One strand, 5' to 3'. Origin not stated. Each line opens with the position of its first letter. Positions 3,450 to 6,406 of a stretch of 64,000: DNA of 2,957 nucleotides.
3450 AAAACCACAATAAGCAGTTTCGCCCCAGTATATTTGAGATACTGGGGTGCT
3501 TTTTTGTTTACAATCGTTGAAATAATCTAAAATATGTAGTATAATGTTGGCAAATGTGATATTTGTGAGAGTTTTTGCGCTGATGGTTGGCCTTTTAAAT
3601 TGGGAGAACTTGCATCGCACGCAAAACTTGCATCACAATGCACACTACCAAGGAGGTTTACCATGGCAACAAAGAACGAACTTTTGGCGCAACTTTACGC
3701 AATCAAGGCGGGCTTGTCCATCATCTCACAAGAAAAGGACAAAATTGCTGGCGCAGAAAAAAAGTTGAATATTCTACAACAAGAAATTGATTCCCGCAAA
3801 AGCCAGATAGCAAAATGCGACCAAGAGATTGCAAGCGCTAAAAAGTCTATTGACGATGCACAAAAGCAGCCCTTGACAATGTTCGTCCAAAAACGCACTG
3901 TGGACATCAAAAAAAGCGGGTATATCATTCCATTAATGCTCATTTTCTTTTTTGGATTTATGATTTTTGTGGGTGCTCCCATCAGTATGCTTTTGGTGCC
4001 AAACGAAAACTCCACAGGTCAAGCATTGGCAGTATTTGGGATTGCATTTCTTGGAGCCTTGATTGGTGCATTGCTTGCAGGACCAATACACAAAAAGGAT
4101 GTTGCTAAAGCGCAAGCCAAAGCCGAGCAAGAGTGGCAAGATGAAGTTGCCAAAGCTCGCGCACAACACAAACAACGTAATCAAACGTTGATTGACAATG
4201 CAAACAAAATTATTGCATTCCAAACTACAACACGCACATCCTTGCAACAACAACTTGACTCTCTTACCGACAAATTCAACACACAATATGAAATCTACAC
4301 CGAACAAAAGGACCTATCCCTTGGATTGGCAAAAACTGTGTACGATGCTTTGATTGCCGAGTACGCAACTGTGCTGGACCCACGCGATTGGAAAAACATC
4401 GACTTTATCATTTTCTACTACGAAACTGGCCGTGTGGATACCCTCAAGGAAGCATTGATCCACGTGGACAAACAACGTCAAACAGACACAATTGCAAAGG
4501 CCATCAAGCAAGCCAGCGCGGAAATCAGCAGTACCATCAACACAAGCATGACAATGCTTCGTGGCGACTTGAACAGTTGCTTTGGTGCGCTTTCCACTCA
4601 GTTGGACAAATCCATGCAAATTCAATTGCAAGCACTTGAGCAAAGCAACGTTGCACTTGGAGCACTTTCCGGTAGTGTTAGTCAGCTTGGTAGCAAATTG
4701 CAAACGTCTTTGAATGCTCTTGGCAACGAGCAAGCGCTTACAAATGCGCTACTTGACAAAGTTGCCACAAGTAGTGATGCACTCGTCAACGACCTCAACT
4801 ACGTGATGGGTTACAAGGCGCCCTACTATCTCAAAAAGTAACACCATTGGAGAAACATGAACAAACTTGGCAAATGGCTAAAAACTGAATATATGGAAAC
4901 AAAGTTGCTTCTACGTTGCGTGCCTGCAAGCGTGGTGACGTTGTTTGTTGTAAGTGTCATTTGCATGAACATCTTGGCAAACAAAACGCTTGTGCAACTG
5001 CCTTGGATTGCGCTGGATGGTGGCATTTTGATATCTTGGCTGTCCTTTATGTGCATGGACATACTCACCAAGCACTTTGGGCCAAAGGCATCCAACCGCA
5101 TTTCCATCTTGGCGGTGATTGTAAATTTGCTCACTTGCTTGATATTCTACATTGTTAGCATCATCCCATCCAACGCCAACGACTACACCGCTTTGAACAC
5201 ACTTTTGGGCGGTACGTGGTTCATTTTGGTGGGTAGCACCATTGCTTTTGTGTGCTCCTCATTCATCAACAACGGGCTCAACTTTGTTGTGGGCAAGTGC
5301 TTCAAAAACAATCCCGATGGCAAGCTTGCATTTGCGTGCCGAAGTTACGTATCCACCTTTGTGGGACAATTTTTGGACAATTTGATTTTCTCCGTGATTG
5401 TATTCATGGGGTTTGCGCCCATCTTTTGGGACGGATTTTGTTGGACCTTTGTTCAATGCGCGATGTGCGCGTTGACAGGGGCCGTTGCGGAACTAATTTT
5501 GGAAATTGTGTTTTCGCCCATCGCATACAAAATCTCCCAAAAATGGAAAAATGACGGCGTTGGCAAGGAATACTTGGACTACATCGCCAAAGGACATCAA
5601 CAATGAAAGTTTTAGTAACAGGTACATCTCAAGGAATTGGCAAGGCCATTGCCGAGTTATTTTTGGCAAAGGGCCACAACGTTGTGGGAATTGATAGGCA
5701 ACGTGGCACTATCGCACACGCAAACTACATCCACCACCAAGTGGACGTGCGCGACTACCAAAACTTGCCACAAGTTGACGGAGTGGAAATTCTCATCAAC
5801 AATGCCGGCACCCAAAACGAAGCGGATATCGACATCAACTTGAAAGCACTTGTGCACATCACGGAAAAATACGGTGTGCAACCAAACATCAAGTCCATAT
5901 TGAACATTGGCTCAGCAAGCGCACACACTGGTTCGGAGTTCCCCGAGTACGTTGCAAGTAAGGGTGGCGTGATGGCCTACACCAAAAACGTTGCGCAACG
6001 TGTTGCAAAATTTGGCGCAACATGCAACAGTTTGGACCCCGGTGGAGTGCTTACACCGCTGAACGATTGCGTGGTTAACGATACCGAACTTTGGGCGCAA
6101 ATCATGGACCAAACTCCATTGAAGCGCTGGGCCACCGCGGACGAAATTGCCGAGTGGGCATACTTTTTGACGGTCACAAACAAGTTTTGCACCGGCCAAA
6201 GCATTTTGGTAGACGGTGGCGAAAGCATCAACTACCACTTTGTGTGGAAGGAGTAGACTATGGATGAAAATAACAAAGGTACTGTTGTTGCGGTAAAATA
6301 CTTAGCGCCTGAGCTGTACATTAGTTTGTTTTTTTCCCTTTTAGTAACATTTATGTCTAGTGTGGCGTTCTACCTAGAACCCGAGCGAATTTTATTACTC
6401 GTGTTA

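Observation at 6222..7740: Nested direct repeats (A-X-B-A-Y-B) mark two AT-rich orphan gene cassettes stacked behind the SDR gene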

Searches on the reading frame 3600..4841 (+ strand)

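Call 7: search_protein_families(library=pfam, proteins=[window:3600-4841:+], max_evalue=0.01)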
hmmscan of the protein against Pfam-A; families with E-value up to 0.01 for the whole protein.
window:3600-4841:+ (413 aa): 1 family
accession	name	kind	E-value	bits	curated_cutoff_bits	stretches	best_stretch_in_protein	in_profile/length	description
PF13870.11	CCDC113_CCDC96_CC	-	0.0014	18.9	31.6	1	26-91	62-128/177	CCDC113/CCDC96, coiled-coil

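Call 8: search_protein_families(library=phrogs, proteins=[window:3600-4841:+], max_evalue=0.01)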
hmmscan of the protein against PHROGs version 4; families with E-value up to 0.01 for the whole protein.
window:3600-4841:+ (413 aa): 2 families
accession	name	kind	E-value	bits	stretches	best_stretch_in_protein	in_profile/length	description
phrog_1026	-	lysis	0.0026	19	1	148-196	15-53/85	Rz-like spanin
phrog_194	-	head and packaging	0.0061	17.4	1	21-89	18-90/335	head scaffolding protein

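Call 9: search_protein_families(library=padloc, proteins=[window:3600-4841:+], max_evalue=0.01)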
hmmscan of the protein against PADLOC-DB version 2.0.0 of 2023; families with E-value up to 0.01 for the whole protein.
window:3600-4841:+ (413 aa): 1 family
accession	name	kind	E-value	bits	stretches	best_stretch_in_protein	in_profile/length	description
PDLC03841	LeoBC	-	4.8e-05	20.7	1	56-315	413-593/601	-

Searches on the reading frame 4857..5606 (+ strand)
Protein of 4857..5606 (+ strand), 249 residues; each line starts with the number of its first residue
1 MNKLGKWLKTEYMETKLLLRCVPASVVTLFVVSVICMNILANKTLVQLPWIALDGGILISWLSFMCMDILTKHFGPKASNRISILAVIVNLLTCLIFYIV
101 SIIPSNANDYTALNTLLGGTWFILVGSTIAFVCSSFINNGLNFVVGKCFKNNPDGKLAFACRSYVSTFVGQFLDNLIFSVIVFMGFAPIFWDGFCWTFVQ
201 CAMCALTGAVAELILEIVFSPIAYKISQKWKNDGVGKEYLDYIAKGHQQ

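Call 7: search_protein_families(library=pfam, proteins=[window:4857-5606:+], max_evalue=0.01)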
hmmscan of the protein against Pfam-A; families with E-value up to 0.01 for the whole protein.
window:4857-5606:+ (249 aa): 1 family
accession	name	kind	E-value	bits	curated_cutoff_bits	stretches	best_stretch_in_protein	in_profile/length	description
PF02592.20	Vut_1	-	7.2e-28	98.3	27.2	1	54-224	1-150/152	Putative vitamin uptake transporter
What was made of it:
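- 4857..5606 (+): Vut_1 (putative vitamin/queuosine-precursor uptake) gene. It is the first gene of the conserved Vut-SDR pair and overlaps the SDR start (ATGA). Pfam PF02592, E 7e-28 (call 7).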

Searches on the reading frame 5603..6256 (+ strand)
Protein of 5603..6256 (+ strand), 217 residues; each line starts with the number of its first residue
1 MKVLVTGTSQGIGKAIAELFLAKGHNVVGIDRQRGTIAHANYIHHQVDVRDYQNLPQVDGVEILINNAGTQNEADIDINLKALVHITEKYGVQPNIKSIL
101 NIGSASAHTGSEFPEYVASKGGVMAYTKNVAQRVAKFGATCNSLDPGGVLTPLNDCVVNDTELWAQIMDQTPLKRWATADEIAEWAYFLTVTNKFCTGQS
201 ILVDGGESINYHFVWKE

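Call 7: search_protein_families(library=pfam, proteins=[window:5603-6256:+], max_evalue=0.01)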
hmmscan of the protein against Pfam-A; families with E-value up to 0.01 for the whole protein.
window:5603-6256:+ (217 aa): 4 families
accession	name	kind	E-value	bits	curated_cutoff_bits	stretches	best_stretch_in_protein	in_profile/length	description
PF13561.12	adh_short_C2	-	2.7e-25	89.7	27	1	9-206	3-234/236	Enoyl-(Acyl carrier protein) reductase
PF00106.31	adh_short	-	1.1e-20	74.4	26.6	1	3-155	3-188/195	short chain dehydrogenase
PF01370.27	Epimerase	-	7.2e-06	26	20.9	1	3-69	1-73/240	NAD dependent epimerase/dehydratase family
PF04321.23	RmlD_sub_bind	-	0.008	15.7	27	0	1-50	1-50/287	RmlD substrate binding domain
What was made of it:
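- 5603..6256 (+): Short-chain dehydrogenase (SDR) gene. It is the conserved left anchor of the slot. Pfam adh_short_C2 and adh_short (call 7).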

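Call 9: search_protein_families(library=padloc, proteins=[window:5603-6256:+], max_evalue=0.01)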
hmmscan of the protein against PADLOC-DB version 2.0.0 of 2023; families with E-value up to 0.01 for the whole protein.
window:5603-6256:+ (217 aa): 0 families

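Call 12: find_encoding_contigs(protein=window:5603-6256:+, flank=6000, max_places=10)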
Protein window:5603-6256:+ (217 aa): no gene with exactly this product is on record in the collection.

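Call 26: find_related_loci(query=window:5603-6256:+, collection=genome_contigs, flank=10000)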
Query window:5603-6256:+ (217 aa) in genome_contigs; peptide patterns used: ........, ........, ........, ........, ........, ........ (x = any residue, [..] = any of these).
212 stretches matched a pattern; 163 encode a relative of the query (tblastn E <= 1e-3); the best 80 are kept; 80 distinct loci.
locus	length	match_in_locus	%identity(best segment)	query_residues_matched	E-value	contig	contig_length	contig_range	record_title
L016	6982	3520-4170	88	1-217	4e-132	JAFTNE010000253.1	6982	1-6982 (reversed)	MAG: Clostridia bacterium isolate RGIG3971 Roe_deer_Cecum-4__c459355, whole genome shotgun sequence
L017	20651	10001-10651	91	1-217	2e-136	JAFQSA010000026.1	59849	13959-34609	MAG: Clostridia bacterium isolate RGIG2098 Goat_Colon-3__c300862, whole genome shotgun sequence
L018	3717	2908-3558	81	1-217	3e-128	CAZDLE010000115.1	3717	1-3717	MAG TPA_asm: uncultured Oscillospiraceae bacterium isolate SRP350583_co4_270 genome assembly, contig: NODE_22482_length_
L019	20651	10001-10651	83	1-217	4e-125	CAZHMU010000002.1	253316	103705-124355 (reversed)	MAG TPA_asm: uncultured Oscillospiraceae bacterium isolate SRP315200_co1_554 genome assembly, contig: NODE_2_length_2533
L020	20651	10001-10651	81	1-217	1e-123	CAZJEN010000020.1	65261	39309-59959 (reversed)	MAG TPA_asm: uncultured Lachnospiraceae bacterium isolate SRP350583_co4_284 genome assembly, contig: NODE_342_length_652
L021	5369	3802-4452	80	1-217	2e-123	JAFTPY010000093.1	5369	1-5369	MAG: Lachnospiraceae bacterium isolate RGIG4043 Roe_deer_Cecum-5__c127870, whole genome shotgun sequence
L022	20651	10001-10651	80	1-217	5e-123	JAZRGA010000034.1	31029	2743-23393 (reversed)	MAG: Eubacteriales bacterium isolate T1900045494_YK20190188.MAGScoT_cleanbin_000003 SGB_7403_k141_1925341, whole genome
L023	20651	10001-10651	82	1-217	1e-122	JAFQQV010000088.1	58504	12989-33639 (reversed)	MAG: Oscillospiraceae bacterium isolate RGIG2067 Goat_Colon-2__c751824, whole genome shotgun sequence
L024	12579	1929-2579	81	1-217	1e-122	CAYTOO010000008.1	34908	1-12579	MAG TPA_asm: uncultured Oscillospiraceae bacterium isolate SRP315200_co2_96 genome assembly, contig: NODE_659_length_349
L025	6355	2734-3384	80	1-217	8e-123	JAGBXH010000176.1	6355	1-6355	MAG: Clostridia bacterium isolate RGIG9531 Yak_Colon-2__c304036, whole genome shotgun sequence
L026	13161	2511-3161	81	1-217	9e-123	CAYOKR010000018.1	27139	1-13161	MAG TPA_asm: uncultured Oscillospiraceae bacterium isolate SRP225648_co1_933 genome assembly, contig: NODE_3810_length_2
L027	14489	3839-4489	80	1-217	3e-122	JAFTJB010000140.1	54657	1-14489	MAG: Clostridia bacterium isolate RGIG3864 Roe_deer_Cecum-1__c607697, whole genome shotgun sequence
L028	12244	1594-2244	80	1-217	1e-121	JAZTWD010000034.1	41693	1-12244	MAG: Ruminococcus sp. isolate T1900045335_YK20190024.MAGScoT_cleanbin_000026 SGB_6590_k141_1906643, whole genome shotgun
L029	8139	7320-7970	80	1-217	4e-121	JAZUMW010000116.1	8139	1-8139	MAG: Faecousia sp. isolate T1900044890_TS20190356.MAGScoT_cleanbin_000047 SGB_3256_k141_2871164, whole genome shotgun se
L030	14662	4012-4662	80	1-217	2e-121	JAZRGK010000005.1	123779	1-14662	MAG: Candidatus Flemingiibacterium sp. isolate T1900045490_YK20190184.MAGScoT_cleanbin_000005 SGB_7379_k141_2689562, who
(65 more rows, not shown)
